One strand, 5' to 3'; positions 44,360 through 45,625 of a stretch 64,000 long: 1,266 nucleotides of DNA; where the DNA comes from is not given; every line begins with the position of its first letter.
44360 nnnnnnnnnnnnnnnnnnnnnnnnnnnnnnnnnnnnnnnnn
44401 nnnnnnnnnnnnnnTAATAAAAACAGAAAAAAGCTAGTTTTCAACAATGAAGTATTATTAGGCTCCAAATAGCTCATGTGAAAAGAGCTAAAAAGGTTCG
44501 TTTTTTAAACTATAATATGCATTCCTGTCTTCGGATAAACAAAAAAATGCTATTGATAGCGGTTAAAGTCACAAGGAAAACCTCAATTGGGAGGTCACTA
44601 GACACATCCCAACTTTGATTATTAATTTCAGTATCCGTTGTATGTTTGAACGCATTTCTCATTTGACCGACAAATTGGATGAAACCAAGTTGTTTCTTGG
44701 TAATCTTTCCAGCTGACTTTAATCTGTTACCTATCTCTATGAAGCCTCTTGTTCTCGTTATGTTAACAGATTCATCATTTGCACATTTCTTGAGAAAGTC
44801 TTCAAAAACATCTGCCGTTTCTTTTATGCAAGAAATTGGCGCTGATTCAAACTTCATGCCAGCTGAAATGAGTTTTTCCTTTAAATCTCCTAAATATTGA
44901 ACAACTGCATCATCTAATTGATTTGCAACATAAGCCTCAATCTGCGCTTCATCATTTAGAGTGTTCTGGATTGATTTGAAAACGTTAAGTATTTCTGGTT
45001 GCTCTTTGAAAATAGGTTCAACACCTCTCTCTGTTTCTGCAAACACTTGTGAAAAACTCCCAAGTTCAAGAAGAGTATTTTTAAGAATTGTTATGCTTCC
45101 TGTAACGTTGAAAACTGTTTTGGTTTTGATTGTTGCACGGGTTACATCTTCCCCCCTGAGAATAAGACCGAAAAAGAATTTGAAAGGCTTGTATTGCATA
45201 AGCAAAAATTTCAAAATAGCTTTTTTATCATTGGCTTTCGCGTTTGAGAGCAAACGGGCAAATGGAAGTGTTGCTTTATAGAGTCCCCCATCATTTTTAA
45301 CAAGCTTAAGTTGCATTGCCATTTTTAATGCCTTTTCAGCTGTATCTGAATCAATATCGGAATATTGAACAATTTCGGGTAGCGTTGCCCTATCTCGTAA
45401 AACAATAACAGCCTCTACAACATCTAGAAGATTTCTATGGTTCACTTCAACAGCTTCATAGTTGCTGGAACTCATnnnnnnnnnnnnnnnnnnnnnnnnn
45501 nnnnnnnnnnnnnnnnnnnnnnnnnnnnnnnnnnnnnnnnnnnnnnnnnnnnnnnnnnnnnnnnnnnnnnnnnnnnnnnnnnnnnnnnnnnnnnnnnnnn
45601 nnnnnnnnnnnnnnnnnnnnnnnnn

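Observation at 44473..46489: AT-rich two-gene island encoding winged-helix proteins, one with a HEPN-type RNxxxH motif: candidate novel toxin/defence module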

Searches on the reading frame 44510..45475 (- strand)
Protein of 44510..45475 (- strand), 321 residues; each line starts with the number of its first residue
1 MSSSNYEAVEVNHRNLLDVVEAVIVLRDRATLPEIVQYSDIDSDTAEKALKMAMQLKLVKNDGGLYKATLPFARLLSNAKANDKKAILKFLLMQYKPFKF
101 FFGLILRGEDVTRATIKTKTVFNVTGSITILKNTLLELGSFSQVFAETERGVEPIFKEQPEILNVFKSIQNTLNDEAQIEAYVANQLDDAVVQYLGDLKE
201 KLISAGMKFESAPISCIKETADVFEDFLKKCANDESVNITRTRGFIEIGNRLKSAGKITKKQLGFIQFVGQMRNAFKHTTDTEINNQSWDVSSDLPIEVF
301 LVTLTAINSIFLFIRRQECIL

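Call 3: search_protein_families(library=pfam, proteins=[window:44510-45475:-], max_evalue=10)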
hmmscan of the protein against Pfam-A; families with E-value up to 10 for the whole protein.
window:44510-45475:- (321 aa): 1 family
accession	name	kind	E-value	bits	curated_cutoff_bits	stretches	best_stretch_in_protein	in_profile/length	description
PF14947.12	HTH_45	-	0.052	14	25.5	1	28-75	18-65/77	Winged helix-turn-helix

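Call 4: search_protein_families(library=padloc, proteins=[window:44510-45475:-], max_evalue=10)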
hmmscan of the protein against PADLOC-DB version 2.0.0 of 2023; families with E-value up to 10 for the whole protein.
window:44510-45475:- (321 aa): 0 families
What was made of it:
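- On RAZR / PD-T7-4: PADLOC gives no hit (call 4).
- Closest known: RAZR / PD-T7-4. Different: PADLOC, which covers many PD-T systems, gave no hit for B (call 4).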

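Call 9: find_homologous_proteins(query=window:44510-45475:-, max_evalue=0.001)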
Query window:44510-45475:- (321 aa): 16 proteins with E <= 0.001 among 1656 candidates.
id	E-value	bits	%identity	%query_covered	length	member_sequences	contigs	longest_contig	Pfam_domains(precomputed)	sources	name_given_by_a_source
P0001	4.3e-203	691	100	100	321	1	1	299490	-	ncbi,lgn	-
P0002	4.1e-167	573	82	100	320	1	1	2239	-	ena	-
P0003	7.5e-152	523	74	100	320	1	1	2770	-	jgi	jgi:hypothetical protein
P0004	3.5e-132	458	67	99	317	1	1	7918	-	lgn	-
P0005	5.9e-131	454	67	100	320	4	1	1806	-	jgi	jgi:hypothetical protein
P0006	1.7e-130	453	65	98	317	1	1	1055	-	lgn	-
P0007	3.2e-130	452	66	99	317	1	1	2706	-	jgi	-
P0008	2.4e-125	436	64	98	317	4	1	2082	-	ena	-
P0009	2.4e-116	406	60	98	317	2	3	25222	-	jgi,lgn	-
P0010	2.3e-115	403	59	98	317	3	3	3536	-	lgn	-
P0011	2.2e-112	393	57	98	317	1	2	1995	-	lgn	-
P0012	5.0e-112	392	57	98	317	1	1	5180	-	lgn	-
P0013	1.1e-110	388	58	98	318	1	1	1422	-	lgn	-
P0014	7.4e-98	346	53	98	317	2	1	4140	-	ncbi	ncbi:MAG: hypothetical protein ACTSQY_09285 [Candidatus Odinarchaeia archaeon]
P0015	1.3e-95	338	51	98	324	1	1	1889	-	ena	-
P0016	1.3e-84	302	47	97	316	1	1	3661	-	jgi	jgi:hypothetical protein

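Call 17: find_encoding_contigs(protein=P0009, flank=10000, max_places=4)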
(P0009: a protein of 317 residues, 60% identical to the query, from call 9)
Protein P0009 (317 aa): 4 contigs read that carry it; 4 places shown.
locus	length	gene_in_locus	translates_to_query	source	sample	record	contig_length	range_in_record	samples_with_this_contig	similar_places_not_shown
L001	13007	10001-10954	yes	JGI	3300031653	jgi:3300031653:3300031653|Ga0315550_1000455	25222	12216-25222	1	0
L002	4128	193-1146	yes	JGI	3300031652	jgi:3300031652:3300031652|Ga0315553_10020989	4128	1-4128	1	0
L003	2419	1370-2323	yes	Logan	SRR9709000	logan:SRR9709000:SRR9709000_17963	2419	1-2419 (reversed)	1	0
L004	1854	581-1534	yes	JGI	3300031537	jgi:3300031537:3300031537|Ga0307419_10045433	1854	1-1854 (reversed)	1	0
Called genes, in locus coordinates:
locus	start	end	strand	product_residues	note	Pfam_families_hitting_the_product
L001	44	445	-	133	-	PF12172:zf-ChsH2, PF01796:OB_ChsH2_C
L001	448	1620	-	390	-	PF00108:Thiolase_N, PF00109:ketoacyl-synt (weak), PF22691:Thiolase_C_1, PF02803:Thiolase_C (weak)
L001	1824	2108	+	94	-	PF22277:EncFtn-like (weak), PF02915:Rubrerythrin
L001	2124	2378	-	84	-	-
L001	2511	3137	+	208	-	PF00160:Pro_isomerase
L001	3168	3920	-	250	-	-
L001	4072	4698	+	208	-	PF01184:Gpr1_Fun34_YaaH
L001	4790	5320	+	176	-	-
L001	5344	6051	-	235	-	-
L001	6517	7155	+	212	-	PF00483:NTP_transferase, PF12804:NTP_transf_3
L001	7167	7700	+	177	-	PF02525:Flavodoxin_2, PF03358:FMN_red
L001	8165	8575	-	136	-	PF07754:Ribosomal_aS21 (faint), PF13248:Zn_ribbon_3 (faint), PF02150:Zn_ribbon_RPB9 (weak), PF24042:DUF7351 (weak), PF01096:Zn_ribbon_TFIIS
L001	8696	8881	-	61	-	-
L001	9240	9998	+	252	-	-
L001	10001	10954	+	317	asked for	-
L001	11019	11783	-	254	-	PF01978:TrmB, PF11495:TrmB_EBD_N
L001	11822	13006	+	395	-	?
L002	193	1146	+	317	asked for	-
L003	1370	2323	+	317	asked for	-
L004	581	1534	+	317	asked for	-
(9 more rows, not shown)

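Call 18: find_encoding_contigs(protein=P0004, flank=8000, max_places=3)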
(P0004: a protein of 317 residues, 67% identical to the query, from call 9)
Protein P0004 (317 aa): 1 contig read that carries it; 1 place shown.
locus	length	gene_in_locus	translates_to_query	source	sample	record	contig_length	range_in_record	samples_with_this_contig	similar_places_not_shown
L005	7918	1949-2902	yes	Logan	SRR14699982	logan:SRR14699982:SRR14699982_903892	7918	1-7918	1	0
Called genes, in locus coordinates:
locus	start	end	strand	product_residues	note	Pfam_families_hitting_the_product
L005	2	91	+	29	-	?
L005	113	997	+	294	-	-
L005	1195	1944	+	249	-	-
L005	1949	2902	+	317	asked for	-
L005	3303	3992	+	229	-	-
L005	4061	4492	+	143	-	-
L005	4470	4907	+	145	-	-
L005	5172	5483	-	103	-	PF14493:HTH_40 (weak)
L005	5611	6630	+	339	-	PF01867:Cas_Cas1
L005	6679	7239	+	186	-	-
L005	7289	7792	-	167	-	PF00075:RNase_H, PF13456:RVT_3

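Call 19: find_encoding_contigs(protein=P0012, flank=6000, max_places=3)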
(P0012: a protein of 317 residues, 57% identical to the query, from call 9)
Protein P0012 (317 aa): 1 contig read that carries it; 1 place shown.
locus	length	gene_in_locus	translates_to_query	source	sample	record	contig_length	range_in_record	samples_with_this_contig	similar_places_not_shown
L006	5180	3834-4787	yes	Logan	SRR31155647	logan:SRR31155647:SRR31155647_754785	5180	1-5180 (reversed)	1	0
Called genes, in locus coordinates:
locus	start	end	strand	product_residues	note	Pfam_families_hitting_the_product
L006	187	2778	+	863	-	PF01555:N6_N4_Mtase, PF01170:UPF0020 (faint), PF03602:Cons_hypoth95 (faint), PF01555:N6_N4_Mtase, PF27126:NmeDI_C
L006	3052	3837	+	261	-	-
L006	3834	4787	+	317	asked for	-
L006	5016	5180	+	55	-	?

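Call 20: find_encoding_contigs(protein=P0014, flank=6000, max_places=3)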
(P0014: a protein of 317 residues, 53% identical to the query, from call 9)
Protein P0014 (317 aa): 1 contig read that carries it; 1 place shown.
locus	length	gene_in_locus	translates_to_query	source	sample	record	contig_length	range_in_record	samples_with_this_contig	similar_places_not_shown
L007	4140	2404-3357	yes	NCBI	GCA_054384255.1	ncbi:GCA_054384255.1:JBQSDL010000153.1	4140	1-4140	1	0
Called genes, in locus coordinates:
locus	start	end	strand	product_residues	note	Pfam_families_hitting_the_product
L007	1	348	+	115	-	PF00106:adh_short, PF13561:adh_short_C2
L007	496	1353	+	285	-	PF13091:PLDc_2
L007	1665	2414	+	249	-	-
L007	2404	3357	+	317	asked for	-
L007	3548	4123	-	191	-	PF00210:Ferritin, PF02915:Rubrerythrin, PF21349:RUBY_RBDX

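Call 21: find_encoding_contigs(protein=P0016, flank=6000, max_places=3)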
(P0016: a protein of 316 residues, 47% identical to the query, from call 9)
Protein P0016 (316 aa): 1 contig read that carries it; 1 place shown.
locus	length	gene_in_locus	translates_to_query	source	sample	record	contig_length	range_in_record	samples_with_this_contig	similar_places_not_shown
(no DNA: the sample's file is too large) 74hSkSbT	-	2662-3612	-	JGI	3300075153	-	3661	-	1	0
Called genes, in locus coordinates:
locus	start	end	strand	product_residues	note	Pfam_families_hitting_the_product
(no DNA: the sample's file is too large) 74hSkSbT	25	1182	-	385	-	PF03811:Zn_ribbon_InsA (weak), PF00589:Phage_integrase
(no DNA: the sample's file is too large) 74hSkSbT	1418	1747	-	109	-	-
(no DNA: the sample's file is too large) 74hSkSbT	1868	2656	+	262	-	-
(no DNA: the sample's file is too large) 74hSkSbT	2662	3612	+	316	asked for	-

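Call 22: find_encoding_contigs(protein=P0010, flank=6000, max_places=4)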
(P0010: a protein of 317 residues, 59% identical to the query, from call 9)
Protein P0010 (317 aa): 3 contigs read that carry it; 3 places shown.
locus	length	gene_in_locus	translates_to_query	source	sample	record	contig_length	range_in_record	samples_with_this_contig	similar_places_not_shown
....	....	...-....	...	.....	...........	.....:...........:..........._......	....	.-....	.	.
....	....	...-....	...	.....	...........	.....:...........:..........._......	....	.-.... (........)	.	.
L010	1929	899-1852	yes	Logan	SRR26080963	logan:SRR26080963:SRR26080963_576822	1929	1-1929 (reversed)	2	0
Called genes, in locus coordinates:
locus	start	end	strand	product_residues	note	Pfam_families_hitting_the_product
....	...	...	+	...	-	-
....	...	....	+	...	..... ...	-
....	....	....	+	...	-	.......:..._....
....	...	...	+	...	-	-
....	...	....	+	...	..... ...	-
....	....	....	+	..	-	?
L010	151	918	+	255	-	-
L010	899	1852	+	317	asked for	-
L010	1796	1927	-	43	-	?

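Call 23: predict_structure(alignment_id=A1)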
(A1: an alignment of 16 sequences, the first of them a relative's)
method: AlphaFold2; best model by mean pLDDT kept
length: 321 residues; sequences in the alignment: 16
mean_pLDDT: 82.3   pTM: 0.52
mean pLDDT of the five models: 82.3, 80.2, 79.6, 70.2, 68.3
residues with pLDDT >= 90: 131; 70-90: 141; 50-70: 23; < 50: 26
segments of 3 or more residues with pLDDT < 50: 1-3, 158-165, 278-291
pLDDT, mean of each block of 10 residues (from residue 1): 70 96 94 97 97 95 90 76 81 90 90 96 95 95 83 65 48 66 77 88 85 86 92 90 82 89 85 64 43 70 87 74 44
secondary structure, 60 per line:
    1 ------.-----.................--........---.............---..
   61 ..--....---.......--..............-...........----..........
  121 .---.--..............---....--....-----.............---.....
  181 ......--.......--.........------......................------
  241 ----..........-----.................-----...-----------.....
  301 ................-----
elements in order: H13-29 H32-39 H43-55 E59-62 E65-68 H72-78 H81-94 H96-106 H111-121 H128-141 E145-148 E151-154 H160-172 H176-186 H189-195 H198-206 H213-234 H245-254 H260-276 H296-316
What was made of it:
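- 44510..45475 (-): Gene B: tandem winged helix plus C-terminal HEPN (DUF4145-like) predicted RNase, 321 aa. AF2 model with pLDDT 82 (call 23).
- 45014..45439 (-): B residues 13-154: two winged-helix domains (13-68 and 96-154). AF2 secondary structure with pLDDT 90-97 (call 23).
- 44510..44890 (-): B residues about 196-321: HEPN domain. Helix 2 is 213-234, the insert helix is 245-254, helix 3 is 260-276 and helix 4 is 296-316. AF2 (call 23).
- On Csm6/Csx1 CRISPR ancillary nucleases: The N-terminus is two winged helices (call 23).
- Fold and helix order come from AF2 (call 23).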

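Call 27: fold_search(model_id=the predicted structure, library=pdb)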
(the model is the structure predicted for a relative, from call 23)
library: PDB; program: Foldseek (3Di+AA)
matches with E <= 10: 762; with E <= 0.001: 0
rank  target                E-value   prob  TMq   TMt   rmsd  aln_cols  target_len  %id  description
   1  2xv4                  2.9e-02  0.72  0.20  0.16  23.9       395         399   12  Structure of Human RPC62 (partial) (released 2011-03-02)
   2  6m6w_H                8.0e-02  1.00  0.25  0.53   6.3       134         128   13  Crystal structure the toxin-antitoxin MntA-HpeT mutant-Y104A (released 2020-09-30)
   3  2xub                  1.0e-01  0.44  0.19  0.15  20.5       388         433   12  Human RPC62 subunit structure (released 2011-03-02)
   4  5eeg_B                1.4e-01  0.96  0.19  0.19   9.0       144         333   12  Crystal structure of carminomycin-4-O-methyltransferase DnrK in complex with tetrazole-SAH (released 2015-12-23)
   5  7pgj                  1.6e-01  0.92  0.20  0.19  10.3       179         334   12  Chimeric carminomycin-4-O-methyltransferase (DnrK) with regions from 10-decarboxylate TamK and 10-hydroxylase RdmB, toge (released 2022-08-24)
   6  3i58_A                1.7e-01  0.96  0.19  0.19   8.8       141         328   18  Crystal structure of an O-methyltransferase (NcsB1) from neocarzinostatin biosynthesis in complex with S-adenosyl-L-ho (released 2009-09-01)
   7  8jh1_A                1.8e-01  0.35  0.22  0.16  21.7       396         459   12  Crystal Structure of the Csm6 Y161A mutant from Thermus thermophilus HB8 in complex with cyclic-tetraadenylate (cA4) (released 2023-12-13)
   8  4o6j                  1.9e-01  0.97  0.19  0.27  11.8       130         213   14  Crystal sturucture of T. acidophilum IdeR (released 2014-05-21)
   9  5cvi_B                1.9e-01  0.94  0.19  0.27  12.2       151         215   10  Structure of the manganese regulator SloR (released 2015-08-12)
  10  6c5b_A                1.9e-01  0.94  0.18  0.17   9.1       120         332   14  Crystal Structure Analysis of LaPhzM (released 2018-03-21)
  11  6m6u_H                1.9e-01  0.99  0.25  0.52   5.9       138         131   12  Crystal structure the toxin-antitoxin MntA-HpeT mutant-D39ED41E (released 2020-09-30)
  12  3i53_B                1.9e-01  0.98  0.19  0.20   8.1       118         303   19  Crystal structure of an O-methyltransferase (NcsB1) from neocarzinostatin biosynthesis in complex with S-adenosyl-L-ho (released 2009-09-01)
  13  2g7u_A                2.1e-01  0.99  0.17  0.21  10.5        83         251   14  2.3 A structure of putative catechol degradative operon regulator from Rhodococcus sp. RHA1 (released 2006-04-04)
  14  9lac_B                2.1e-01  0.93  0.19  0.18   8.8       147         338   11  Comparative analysis of functions and catalytic mechanisms of methyltransferases involved in anthracycline biosynthesi (released 2026-01-07)
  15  2g7u_C                2.2e-01  0.99  0.16  0.20  10.7        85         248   18  2.3 A structure of putative catechol degradative operon regulator from Rhodococcus sp. RHA1 (released 2006-04-04)
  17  2hsb                  2.4e-01  1.00  0.31  0.71   4.6       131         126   11  Crystal structure of a hepn domain containing protein (af_0298) from archaeoglobus fulgidus at 1.95 A resolution (released 2006-08-15)
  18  7bxo_F                2.4e-01  0.99  0.26  0.53   6.2       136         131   12  Crystal structure of the toxin-antitoxin with AMP-PNP (released 2020-09-30)
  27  7bxo_G                3.0e-01  0.97  0.23  0.50  12.3       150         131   13  Crystal structure of the toxin-antitoxin with AMP-PNP (released 2020-09-30)
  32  7bxo_H                3.3e-01  0.99  0.27  0.56   5.6       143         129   10  Crystal structure of the toxin-antitoxin with AMP-PNP (released 2020-09-30)
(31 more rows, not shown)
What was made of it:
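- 44510..44890 (-): Foldseek HEPN matches with probability about 1 and TM(target) of 0.5-0.71 (call 27).
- Closest known: HepT-MntA. Same: They are two-gene cassettes with a HEPN RNase toxin and an Rx4H motif (call 27).
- Closest known: Csm6/Csx1. Same: They appear as weak Foldseek matches, and the cassette occasionally lies near Cas1 (calls 22, 27).
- Foldseek hits are HepT/MntA toxins 6m6w_H, 7bxo and 5yep_B, AF0298 2hsb (TM 0.71), 7ae6_B and Csm6 (call 27). Csm6 structures appear among the Foldseek hits (call 27).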

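Call 28: search_protein_representatives(alignment_id=A1)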
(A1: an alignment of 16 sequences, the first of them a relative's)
Query: 16 sequences, 317 profile positions. Proteins with E-value up to 0.001 (for the whole library): 335; up to 1e-10: 224; up to 1e-30: 48. The best 150 are listed.
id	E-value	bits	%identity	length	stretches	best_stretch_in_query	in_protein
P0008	1.4e-169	579.5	-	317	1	1-317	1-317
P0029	1.3e-103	362.7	-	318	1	1-316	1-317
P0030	1.3e-43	165.6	-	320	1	2-315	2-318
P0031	3.9e-41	157.4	-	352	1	2-313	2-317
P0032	7.7e-41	156.5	-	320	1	6-307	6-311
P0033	1.0e-40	156.1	-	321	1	2-313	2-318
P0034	2.3e-40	155.0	-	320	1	1-307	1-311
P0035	1.8e-39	152.0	-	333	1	3-313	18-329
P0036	4.3e-39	150.7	-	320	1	13-316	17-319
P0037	2.7e-38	148.1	-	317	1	11-317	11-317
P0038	7.3e-38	146.7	-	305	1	29-317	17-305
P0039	7.4e-38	146.7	-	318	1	13-314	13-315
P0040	3.5e-37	144.5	-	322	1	10-307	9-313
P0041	7.6e-37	143.4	-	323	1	10-316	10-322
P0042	1.9e-36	142.0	-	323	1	8-312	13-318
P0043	2.9e-36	141.4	-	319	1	7-316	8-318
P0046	1.0e-35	139.7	-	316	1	12-307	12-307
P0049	8.2e-35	136.7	-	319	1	1-313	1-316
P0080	8.4e-30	120.2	-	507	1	12-298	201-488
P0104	3.1e-26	108.5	-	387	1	13-296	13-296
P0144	1.1e-21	93.6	-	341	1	4-316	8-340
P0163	5.9e-19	84.6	-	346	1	39-313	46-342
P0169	6.0e-18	81.3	-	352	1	12-313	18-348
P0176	3.0e-17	79.0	-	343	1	13-313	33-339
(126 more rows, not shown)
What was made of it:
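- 44510..45475 (-): 335 cluster representatives in an exhaustive profile search, nearly all about 320 aa (call 28).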

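Call 32: search_protein_families(library=pfam, alignment_id=A3, max_evalue=0.01)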
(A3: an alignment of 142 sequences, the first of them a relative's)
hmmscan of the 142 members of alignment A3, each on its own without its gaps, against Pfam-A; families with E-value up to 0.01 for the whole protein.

A. member 1, P0001 (321 aa): 0 families

B. families by the number of members that match (of 142 scanned): 14 families
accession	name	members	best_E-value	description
PF13643.11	DUF4145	20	1.6e-05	Domain of unknown function (DUF4145)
PF09821.14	AAA_assoc_C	11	2.8e-05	C-terminal AAA-associated domain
PF09339.16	HTH_IclR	2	2.1e-05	IclR helix-turn-helix domain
PF06029.17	AlkA_N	2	0.001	AlkA N-terminal domain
PF00980.22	Rota_Capsid_VP6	2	0.0014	Rotavirus major capsid protein VP6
PF25212.1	HVO_A0114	1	0.001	HVO_A0114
PF06385.17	Baculo_LEF-11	1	0.0012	Baculovirus LEF-11 protein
PF12802.13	MarR_2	1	0.0012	MarR family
PF06969.22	HemN_C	1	0.0028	HemN C-terminal domain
PF25213.1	HVO_A0261_N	1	0.0035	HVO_A0261 N-terminal domain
PF04201.20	TPD52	1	0.0037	Tumour protein D52 family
PF24989.1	DUF7776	1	0.0041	Domain of unknown function (DUF7776)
PF25195.1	DPC2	1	0.0052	Diatom pyrenoid component 2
PF13545.12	HTH_Crp_2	1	0.0078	Crp-like helix-turn-helix domain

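Call 33: search_solved_structures(query=A3, max_evalue=10, show_alignments=2)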
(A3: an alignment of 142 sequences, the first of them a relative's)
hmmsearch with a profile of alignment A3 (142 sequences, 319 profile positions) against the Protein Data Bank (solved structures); distinct sequences matched with E-value up to 10: 10.
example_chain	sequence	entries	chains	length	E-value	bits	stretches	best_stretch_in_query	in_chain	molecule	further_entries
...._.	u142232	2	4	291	0.017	17.7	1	14-68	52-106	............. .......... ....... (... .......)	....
4o5v_A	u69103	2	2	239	0.028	17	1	4-76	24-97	Iron-dependent transcription repressor related protein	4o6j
2ia2_A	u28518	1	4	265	0.036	16.6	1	15-69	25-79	Putative Transcriptional Regulator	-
2d1h_A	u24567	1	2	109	0.039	16.5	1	16-61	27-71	109aa long hypothetical transcriptional regulator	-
3mq0_A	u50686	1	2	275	0.13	14.8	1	13-61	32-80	Transcriptional repressor of the blcABC operon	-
1r7j_A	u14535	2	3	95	0.18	14.3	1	14-76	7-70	Conserved hypothetical protein Sso10a | Sso10a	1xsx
1q1h_A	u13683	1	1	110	0.53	12.8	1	12-61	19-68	Transcription Factor E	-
7wjg_A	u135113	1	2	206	0.7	12.4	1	29-64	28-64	Putative transcriptional regulator (GntR family)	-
7wdq_A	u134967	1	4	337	1.4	11.4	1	21-86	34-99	SAM-dependent MTHB methyltransferase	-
7wdw_A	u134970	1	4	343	1.4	11.4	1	21-86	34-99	DSYB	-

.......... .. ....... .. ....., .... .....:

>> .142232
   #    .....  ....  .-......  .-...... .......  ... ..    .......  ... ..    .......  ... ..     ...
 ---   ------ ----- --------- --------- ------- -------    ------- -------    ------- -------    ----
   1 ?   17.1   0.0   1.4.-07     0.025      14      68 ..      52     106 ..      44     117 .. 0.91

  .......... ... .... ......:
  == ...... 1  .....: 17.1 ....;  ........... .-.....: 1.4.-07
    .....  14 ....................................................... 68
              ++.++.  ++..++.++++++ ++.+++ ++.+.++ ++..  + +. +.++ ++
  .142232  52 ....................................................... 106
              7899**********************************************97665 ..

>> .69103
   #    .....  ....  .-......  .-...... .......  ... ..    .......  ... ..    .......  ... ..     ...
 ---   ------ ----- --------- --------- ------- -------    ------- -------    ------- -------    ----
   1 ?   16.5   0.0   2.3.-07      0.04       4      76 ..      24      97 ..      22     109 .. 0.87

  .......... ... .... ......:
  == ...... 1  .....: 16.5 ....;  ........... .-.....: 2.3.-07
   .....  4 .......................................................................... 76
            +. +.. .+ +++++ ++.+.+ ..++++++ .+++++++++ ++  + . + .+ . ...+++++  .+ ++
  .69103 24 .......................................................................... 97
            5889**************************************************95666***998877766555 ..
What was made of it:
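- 45014..45439 (-): The profile matches wH regulators in the PDB (call 33).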
